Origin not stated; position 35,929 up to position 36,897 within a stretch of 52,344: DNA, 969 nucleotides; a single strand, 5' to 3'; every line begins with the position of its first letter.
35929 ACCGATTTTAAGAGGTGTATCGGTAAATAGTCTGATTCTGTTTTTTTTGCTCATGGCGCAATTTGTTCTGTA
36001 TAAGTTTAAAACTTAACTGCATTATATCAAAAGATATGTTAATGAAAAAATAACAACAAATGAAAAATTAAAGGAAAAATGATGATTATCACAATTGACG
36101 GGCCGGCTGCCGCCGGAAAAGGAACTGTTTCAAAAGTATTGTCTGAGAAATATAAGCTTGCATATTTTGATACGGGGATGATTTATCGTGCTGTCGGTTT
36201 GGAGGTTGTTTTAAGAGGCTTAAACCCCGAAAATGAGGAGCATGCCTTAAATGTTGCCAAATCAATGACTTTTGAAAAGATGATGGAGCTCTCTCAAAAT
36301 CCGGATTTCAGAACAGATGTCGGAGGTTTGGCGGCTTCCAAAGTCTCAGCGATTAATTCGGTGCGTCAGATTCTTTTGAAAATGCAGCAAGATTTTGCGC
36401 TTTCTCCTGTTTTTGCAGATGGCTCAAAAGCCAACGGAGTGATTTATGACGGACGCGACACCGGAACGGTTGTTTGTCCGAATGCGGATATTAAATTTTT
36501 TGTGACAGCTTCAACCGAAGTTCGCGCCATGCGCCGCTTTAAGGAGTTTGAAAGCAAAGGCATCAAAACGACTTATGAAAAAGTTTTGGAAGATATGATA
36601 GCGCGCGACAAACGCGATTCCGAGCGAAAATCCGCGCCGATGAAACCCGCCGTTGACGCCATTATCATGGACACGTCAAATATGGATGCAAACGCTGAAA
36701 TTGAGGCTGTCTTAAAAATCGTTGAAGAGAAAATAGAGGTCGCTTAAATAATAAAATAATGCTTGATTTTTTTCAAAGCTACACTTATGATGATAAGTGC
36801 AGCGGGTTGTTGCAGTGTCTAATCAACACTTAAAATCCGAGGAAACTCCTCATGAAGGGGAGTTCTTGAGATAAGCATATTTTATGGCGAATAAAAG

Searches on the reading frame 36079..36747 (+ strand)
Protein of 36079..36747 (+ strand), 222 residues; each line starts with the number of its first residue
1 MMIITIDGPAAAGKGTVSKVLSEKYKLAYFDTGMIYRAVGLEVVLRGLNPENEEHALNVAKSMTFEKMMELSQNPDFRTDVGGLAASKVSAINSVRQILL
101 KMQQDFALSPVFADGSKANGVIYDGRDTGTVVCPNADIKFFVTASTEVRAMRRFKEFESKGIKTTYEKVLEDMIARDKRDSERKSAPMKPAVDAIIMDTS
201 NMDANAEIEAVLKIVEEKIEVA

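Call 8: search_protein_families(library=pfam, proteins=[window:36079-36747:+])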
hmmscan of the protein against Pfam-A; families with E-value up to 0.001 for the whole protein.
window:36079-36747:+ (222 aa): 3 families
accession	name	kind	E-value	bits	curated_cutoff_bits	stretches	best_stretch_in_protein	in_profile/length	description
PF02224.24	Cytidylate_kin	-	5.3e-54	183.6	26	1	4-216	1-210/211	Cytidylate kinase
PF13189.12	Cytidylate_kin2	-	1.7e-07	32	28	1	3-179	1-149/176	Cytidylate kinase-like family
PF13238.12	AAA_18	-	0.00014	22.7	29.4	1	4-153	1-108/128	AAA domain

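Call 9: search_protein_families(library=ncbifam, proteins=[window:36079-36747:+])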
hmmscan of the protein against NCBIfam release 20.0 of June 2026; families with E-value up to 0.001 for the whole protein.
window:36079-36747:+ (222 aa): 10 families
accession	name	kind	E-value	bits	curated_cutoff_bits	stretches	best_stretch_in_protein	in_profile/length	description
TIGR00017.1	cmk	equivalog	9.3e-52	175.8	135.55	1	2-213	3-215/217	(d)CMP kinase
NF008816.0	PRK11860.1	equivalog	7.3e-48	163.2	943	1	3-218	445-657/662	bifunctional 3-phosphoshikimate 1-carboxyvinyltransferase/cytidylate kinase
NF010004.0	PRK13477.1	equivalog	6.6e-44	150.2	524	1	3-220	287-508/514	bifunctional pantoate--beta-alanine ligase/(d)CMP kinase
NF007071.0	PRK09518.1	equivalog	1.4e-38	132.9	953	1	1-220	4-230/706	bifunctional cytidylate kinase/GTPase Der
TIGR02173.1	cyt_kin_arch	equivalog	3.4e-12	46.7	102.1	1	116-215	70-168/169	(d)CMP kinase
NF011102.0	PRK14529.1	equivalog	0.00039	20.1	331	1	3-38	2-37/223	adenylate kinase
NF001381.0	PRK00279.1-3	equivalog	0.00047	19.9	187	0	4-38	3-37/188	adenylate kinase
TIGR01351.1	adk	subfamily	0.00048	19.8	168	1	6-38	4-36/212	adenylate kinase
NF001380.0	PRK00279.1-2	equivalog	0.00051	19.5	251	1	4-38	3-37/216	adenylate kinase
NF011099.0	PRK14526.1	equivalog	0.0007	19.3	223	0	5-38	4-37/211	adenylate kinase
